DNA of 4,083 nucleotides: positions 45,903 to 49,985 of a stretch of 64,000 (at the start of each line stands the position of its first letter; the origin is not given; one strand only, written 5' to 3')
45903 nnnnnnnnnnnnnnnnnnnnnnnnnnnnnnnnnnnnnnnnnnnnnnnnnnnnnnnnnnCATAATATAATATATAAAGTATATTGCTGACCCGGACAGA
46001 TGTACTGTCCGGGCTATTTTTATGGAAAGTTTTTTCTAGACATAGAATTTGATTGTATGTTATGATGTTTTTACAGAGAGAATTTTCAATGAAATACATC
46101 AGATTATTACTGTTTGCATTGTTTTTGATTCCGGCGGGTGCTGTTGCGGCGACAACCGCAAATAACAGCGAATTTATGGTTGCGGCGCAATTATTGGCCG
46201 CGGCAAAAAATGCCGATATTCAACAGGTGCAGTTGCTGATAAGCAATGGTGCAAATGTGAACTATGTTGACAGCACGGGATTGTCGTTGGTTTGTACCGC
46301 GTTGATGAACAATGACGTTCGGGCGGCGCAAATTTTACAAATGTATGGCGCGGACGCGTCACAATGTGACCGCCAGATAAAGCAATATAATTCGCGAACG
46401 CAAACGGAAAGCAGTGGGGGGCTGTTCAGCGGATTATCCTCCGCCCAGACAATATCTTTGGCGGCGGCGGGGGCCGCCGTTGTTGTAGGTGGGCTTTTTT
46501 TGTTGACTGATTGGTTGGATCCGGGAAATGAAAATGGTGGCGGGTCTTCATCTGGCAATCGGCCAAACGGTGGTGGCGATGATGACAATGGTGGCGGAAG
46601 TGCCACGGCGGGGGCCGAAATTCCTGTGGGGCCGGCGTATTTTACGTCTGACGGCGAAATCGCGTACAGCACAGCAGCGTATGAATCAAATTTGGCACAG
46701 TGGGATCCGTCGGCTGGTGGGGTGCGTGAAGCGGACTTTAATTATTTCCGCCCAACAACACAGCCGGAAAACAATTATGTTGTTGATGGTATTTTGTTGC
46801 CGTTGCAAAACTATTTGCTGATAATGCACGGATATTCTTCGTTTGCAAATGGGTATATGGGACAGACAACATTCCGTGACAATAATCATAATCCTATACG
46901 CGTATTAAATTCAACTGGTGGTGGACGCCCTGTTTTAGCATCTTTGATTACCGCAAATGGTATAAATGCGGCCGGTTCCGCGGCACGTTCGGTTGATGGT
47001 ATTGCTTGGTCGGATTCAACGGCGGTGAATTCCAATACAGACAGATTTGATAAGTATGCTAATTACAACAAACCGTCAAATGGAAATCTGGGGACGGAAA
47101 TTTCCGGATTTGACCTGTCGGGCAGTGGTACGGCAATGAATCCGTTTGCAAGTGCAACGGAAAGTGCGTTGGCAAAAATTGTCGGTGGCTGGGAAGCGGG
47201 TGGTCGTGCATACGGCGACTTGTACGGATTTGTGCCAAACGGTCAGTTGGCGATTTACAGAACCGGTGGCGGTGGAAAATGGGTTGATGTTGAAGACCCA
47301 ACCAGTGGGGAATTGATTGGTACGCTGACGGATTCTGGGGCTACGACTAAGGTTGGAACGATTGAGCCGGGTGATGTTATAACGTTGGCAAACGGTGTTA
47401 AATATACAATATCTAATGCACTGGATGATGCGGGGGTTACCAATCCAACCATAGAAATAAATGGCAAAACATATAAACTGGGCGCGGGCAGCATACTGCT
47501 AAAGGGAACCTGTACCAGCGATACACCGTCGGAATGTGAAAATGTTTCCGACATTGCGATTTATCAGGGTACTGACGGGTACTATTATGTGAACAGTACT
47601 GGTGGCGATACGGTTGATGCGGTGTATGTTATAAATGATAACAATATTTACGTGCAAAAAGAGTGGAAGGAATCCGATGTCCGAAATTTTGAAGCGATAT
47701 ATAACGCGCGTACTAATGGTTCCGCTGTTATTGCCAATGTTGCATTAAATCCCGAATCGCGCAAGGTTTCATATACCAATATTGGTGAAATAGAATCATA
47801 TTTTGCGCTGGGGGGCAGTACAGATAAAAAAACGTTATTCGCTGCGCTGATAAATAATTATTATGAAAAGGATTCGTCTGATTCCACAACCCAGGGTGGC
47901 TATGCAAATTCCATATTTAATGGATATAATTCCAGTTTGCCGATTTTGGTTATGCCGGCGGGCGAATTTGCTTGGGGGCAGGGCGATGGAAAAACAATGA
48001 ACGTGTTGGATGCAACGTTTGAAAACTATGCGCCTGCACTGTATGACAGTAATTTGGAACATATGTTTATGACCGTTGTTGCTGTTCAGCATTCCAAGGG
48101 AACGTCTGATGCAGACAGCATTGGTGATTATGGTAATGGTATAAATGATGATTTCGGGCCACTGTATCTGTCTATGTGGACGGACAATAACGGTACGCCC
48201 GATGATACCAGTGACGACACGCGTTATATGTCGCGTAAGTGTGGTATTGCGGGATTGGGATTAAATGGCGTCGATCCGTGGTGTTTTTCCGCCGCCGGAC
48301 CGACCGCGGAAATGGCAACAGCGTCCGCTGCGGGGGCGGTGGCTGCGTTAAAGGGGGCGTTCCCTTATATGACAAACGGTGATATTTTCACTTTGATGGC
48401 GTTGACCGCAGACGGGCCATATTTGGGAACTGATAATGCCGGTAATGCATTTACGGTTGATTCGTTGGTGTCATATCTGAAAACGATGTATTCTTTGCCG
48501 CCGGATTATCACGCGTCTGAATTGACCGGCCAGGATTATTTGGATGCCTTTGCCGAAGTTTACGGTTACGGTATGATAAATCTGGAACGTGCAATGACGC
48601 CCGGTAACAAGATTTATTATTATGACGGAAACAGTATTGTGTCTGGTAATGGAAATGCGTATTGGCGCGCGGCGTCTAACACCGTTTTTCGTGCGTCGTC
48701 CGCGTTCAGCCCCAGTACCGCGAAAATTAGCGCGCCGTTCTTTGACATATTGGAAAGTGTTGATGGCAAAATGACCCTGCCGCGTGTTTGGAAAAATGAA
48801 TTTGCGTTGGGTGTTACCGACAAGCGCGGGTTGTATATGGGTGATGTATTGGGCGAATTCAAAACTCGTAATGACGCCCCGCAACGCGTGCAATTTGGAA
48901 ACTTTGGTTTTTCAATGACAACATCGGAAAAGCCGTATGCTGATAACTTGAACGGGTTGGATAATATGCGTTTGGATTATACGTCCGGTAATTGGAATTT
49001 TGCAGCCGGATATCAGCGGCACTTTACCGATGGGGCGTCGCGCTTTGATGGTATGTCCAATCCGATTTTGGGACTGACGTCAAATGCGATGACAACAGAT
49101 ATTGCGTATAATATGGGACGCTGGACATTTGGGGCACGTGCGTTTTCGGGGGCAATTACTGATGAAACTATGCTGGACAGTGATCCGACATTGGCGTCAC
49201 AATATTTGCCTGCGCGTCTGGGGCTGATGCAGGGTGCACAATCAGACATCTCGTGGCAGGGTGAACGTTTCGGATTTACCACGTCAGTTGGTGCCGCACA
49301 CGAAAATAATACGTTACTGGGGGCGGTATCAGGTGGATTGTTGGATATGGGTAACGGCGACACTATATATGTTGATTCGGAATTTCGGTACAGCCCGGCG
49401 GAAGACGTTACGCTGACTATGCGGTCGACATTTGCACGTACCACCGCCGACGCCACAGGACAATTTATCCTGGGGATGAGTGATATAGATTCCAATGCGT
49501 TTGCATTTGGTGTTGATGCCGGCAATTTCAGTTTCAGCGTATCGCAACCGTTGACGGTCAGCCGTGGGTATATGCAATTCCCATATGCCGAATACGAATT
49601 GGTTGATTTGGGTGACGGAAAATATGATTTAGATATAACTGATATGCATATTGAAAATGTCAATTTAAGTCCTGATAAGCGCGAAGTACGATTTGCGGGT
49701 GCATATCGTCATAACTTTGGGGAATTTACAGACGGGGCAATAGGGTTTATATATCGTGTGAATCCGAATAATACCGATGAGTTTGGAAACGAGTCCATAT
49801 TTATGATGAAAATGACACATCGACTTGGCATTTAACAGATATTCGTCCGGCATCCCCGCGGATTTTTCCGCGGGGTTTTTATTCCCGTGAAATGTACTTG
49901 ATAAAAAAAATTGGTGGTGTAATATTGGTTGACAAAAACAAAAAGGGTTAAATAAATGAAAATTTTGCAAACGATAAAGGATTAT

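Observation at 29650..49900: About 20-kb lineage-specific locus of 12 or more exported proteins forming a paralogous Cys-rich / glycine-zipper family between rplQ and grpE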

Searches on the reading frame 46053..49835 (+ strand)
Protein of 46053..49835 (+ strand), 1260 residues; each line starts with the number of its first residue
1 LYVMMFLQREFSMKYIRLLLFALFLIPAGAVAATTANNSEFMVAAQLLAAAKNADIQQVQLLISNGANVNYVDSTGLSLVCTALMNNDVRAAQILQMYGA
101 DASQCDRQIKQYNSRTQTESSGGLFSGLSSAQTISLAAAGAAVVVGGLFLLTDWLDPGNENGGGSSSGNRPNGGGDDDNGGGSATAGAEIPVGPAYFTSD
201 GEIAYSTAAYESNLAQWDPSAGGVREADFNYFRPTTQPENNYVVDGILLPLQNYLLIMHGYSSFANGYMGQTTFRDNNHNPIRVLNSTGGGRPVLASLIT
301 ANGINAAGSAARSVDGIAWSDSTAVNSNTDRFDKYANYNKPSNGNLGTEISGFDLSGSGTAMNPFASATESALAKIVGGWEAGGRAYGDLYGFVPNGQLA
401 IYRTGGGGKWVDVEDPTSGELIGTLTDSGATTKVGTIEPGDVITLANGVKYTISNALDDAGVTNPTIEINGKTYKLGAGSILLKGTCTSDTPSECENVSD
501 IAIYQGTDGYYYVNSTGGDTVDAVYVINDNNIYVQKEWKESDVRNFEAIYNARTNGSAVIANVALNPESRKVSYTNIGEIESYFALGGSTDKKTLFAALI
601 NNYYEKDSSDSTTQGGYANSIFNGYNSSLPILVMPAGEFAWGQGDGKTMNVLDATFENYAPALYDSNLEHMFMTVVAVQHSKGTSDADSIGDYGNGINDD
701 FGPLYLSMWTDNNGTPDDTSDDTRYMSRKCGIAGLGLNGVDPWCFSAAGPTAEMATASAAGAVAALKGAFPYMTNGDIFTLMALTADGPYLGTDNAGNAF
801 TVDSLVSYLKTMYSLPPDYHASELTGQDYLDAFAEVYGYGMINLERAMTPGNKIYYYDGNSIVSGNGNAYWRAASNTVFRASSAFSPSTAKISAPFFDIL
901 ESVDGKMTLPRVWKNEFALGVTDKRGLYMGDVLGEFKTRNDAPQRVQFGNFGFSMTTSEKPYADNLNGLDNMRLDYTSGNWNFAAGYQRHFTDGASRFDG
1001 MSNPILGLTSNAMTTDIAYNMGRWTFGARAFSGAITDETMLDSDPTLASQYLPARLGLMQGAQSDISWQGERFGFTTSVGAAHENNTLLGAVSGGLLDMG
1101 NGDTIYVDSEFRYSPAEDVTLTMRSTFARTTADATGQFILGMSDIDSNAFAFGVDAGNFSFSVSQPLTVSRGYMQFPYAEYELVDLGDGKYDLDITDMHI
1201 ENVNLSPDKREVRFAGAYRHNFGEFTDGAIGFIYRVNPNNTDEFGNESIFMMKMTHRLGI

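Call 4: search_protein_families(library=pfam, proteins=[window:46053-49835:+], max_evalue=0.01)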
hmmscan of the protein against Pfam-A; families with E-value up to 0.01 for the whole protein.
window:46053-49835:+ (1260 aa): 2 families
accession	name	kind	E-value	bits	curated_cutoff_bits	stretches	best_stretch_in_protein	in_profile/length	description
PF13637.12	Ank_4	-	3e-05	24.7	22.7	1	47-95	1-49/50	Ankyrin repeats (many copies)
PF12796.13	Ank_2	-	0.0037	18.2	27.3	1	48-102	2-55/90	Ankyrin repeats (3 copies)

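Call 5: search_protein_families(library=ncbifam, proteins=[window:46053-49835:+], max_evalue=0.01)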
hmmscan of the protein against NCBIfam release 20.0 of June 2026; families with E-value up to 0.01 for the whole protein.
window:46053-49835:+ (1260 aa): 0 families

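Call 30: search_solved_structures(query=window:46053-49835:+, max_evalue=1)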
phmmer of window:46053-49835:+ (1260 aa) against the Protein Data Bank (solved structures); distinct sequences matched with E-value up to 1: 247 (the best 60 are shown).
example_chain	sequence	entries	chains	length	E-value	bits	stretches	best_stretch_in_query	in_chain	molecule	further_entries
5leb_A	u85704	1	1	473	1.8e-19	72.5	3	40-107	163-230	DDD_D12_06_D12_06_D12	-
5le2_A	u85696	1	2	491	5.3e-17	64.3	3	45-107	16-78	DDD_D12_15_D12_15_D12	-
5lec_A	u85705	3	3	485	1.7e-14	56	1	45-107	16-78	DDD_D12_12_D12_12_D12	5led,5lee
6f5e_A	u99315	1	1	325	2.1e-14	55.6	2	45-104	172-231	DD_D12_10_47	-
6mol_A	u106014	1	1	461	5e-14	54.4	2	37-106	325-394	Monoextended DARPin R12 (M_R12)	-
5le3_A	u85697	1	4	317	2.7e-13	52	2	45-107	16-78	DD_D12_09_D12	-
5lel_A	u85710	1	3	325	4.2e-13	51.3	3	45-106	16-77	DD_Off7_10_3G124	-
5le7_A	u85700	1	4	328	1.4e-12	49.6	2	45-107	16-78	DD_D12_13_D12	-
5le9_A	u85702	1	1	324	1.9e-12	49.2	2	45-106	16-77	DD_Off7_09_3G124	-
5le8_A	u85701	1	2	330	2.9e-12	48.6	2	45-107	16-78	DD_D12_15_D12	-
5le6_A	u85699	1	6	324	5e-12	47.8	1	45-107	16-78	DD_D12_09_D12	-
5lea_A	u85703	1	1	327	2e-11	45.8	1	45-106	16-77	DD_Off7_12_3G124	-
5ma4_A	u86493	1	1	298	2.7e-11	45.4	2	45-106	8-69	K7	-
5mak_A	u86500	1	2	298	3.4e-11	45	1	45-106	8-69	R7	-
5ma5_A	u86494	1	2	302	5.5e-11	44.3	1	45-106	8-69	K11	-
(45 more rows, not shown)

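Call 70: find_encoding_contigs(protein=window:46089-49835:+, flank=10000, max_places=3)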
Protein window:46089-49835:+ (1248 aa): 23 contigs read that carry it; 3 places shown.
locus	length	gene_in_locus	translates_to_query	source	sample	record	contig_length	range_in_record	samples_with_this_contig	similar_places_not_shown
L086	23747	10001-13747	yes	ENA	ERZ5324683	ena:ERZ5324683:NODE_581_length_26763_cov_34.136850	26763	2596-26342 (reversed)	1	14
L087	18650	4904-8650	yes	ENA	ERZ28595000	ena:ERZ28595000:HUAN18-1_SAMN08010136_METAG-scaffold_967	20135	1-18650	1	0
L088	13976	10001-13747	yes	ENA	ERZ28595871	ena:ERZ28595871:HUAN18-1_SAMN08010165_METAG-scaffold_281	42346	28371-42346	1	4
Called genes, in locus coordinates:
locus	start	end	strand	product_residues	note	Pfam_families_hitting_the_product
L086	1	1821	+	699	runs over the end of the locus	-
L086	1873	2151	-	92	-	-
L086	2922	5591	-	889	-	PF13620:CarboxypepD_reg, PF13715:CarbopepD_reg_2, PF00691:OmpA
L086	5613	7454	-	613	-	-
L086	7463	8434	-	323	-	-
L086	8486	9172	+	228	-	-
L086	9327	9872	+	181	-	-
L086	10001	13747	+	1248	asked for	-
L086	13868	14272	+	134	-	-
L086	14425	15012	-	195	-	PF01025:GrpE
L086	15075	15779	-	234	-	PF00121:TIM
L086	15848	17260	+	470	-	PF13623:SurA_N_2, PF13624:SurA_N_3, PF13145:Rotamase_2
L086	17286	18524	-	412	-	PF06245:DUF1015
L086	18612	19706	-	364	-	PF02275:CBAH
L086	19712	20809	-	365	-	PF02275:CBAH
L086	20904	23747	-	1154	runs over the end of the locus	PF02415:Chlam_PMP (faint), PF03797:Autotransporter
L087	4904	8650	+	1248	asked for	-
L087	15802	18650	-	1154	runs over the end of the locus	PF02415:Chlam_PMP (faint), PF03797:Autotransporter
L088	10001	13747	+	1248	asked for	-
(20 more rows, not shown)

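Call 72: search_solved_structures(query=A5, max_evalue=10, show_alignments=0)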
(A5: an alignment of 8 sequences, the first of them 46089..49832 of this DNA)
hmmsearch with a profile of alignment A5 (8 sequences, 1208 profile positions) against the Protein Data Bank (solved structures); distinct sequences matched with E-value up to 10: 226 (the best 60 are shown).
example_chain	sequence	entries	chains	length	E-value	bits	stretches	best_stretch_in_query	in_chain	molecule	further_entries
5leb_A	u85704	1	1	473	6.1e-14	54.4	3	24-86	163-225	DDD_D12_06_D12_06_D12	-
5le2_A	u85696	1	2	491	1.2e-12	50.1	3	30-86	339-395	DDD_D12_15_D12_15_D12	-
6f5e_A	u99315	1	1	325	2e-11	46.1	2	29-87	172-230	DD_D12_10_47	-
6mol_A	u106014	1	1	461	5.4e-11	44.6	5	32-90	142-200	Monoextended DARPin R12 (M_R12)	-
5lec_A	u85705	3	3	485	6.1e-10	41.1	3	29-86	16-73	DDD_D12_12_D12_12_D12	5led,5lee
5le3_A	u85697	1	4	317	3e-09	38.8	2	29-86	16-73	DD_D12_09_D12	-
5le7_A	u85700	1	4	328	4.5e-09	38.2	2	30-86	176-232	DD_D12_13_D12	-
5le6_A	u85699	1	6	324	6.1e-09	37.8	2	29-86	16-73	DD_D12_09_D12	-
5le8_A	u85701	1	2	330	9.3e-09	37.2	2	30-86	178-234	DD_D12_15_D12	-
5le9_A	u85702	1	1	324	1.3e-08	36.7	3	29-88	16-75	DD_Off7_09_3G124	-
5lel_A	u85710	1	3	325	2.5e-08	35.8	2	29-88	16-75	DD_Off7_10_3G124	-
5ma5_A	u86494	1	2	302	1.1e-07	33.6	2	29-90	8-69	K11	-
5ma4_A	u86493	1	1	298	2.2e-07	32.6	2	29-90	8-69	K7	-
2v5q_C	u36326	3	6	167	2.6e-07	32.4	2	29-90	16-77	DESIGN ANKYRIN REPEAT PROTEIN | DESIGNED ANKYRIN REPEAT PROTEIN (DARPIN), variant 3H10 | DESIGNED ANKYRIN REPEAT PROTEIN 3H10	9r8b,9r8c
5lea_A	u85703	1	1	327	2.8e-07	32.3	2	29-88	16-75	DD_Off7_12_3G124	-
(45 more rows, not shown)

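Call 75: search_protein_families(library=pfam, alignment_id=A5, max_evalue=0.1)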
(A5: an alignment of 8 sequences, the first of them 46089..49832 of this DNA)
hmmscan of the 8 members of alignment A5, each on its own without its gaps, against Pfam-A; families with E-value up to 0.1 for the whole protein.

A. member 1, window:46089-49832:+ (1248 aa): 3 families
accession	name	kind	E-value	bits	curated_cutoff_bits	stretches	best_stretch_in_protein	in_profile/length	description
PF13637.12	Ank_4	-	2.9e-05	24.7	22.7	1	35-83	1-49/50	Ankyrin repeats (many copies)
PF12796.13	Ank_2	-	0.0037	18.2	27.3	1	36-90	2-55/90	Ankyrin repeats (3 copies)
PF00023.36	Ank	-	0.052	14.3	21.1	0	36-61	7-32/33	Ankyrin repeat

B. families by the number of members that match (of 8 scanned): 4 families
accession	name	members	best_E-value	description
PF13637.12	Ank_4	8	2.9e-05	Ankyrin repeats (many copies)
PF12796.13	Ank_2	8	0.0037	Ankyrin repeats (3 copies)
PF20457.3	DUF6710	1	0.038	Family of unknown function (DUF6710)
PF00023.36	Ank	1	0.052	Ankyrin repeat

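Call 83: find_homologous_proteins(query=window:46089-49832:+, max_evalue=0.001)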
Query window:46089-49832:+ (1248 aa): 681 proteins with E <= 0.001 among 8000 candidates; the best 120 are listed.
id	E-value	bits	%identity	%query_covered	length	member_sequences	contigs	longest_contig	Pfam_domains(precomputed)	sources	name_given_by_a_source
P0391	0.0e+0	2792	99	100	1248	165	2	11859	-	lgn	-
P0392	0.0e+0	2327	82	100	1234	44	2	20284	-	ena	-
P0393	0.0e+0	2311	82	100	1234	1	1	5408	-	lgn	-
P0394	0.0e+0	2306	81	100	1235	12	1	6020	-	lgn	-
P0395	0.0e+0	2303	82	100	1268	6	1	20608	-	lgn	-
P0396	0.0e+0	2292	81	100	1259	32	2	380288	-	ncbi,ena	-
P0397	0.0e+0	2265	80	100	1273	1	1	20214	-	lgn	-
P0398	0.0e+0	2208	77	100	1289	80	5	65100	-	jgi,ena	-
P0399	0.0e+0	2186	77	100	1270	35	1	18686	-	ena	-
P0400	0.0e+0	2185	77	100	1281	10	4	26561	-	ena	-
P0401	0.0e+0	2177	78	100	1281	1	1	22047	-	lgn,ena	-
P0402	0.0e+0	2166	78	100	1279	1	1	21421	-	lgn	-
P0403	0.0e+0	2160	78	100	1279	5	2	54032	-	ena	-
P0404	0.0e+0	2149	76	100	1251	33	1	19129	-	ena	-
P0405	0.0e+0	2095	73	100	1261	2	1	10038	-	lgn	-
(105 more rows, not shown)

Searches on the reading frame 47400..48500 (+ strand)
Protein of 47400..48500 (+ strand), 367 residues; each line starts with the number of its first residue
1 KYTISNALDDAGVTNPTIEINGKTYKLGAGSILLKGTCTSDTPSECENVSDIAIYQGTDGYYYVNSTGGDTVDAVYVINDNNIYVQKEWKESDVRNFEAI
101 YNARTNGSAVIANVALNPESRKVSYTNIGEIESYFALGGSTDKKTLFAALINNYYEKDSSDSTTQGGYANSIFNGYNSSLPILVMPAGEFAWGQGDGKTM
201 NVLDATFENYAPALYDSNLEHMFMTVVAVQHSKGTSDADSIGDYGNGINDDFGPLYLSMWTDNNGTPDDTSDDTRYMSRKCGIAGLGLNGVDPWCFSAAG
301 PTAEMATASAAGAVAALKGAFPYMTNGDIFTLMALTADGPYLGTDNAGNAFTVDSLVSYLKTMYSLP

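Call 24: search_protein_families(library=pfam, proteins=[window:47400-48500:+], max_evalue=1)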
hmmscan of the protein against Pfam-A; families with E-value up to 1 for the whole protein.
window:47400-48500:+ (367 aa): 1 family
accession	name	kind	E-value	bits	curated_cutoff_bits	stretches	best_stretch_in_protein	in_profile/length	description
PF00082.27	Peptidase_S8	-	0.033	13.9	21.8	1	305-343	241-280/288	Subtilase family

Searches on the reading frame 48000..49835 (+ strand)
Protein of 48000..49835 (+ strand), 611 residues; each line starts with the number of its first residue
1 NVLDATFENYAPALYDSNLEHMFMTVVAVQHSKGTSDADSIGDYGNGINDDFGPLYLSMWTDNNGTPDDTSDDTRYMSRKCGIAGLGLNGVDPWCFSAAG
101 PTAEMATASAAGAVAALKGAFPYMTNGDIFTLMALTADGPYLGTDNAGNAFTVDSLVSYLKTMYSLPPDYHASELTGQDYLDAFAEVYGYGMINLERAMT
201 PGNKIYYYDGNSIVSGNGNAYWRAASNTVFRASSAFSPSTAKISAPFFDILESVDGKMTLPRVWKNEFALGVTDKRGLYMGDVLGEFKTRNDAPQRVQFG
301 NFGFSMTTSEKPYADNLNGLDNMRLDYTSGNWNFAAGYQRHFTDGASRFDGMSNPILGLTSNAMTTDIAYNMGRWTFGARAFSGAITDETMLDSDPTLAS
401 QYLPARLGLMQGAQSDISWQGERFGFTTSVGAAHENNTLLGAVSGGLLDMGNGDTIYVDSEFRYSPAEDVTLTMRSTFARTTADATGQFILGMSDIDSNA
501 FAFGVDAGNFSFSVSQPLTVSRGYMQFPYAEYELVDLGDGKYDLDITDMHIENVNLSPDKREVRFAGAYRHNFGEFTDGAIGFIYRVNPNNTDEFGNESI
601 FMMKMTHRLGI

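Call 24: search_protein_families(library=pfam, proteins=[window:48000-49835:+], max_evalue=1)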
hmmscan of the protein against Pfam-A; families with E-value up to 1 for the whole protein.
window:48000-49835:+ (611 aa): 1 family
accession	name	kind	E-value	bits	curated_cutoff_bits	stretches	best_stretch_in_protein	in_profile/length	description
PF00082.27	Peptidase_S8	-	0.029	14.1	21.8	1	105-144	241-274/288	Subtilase family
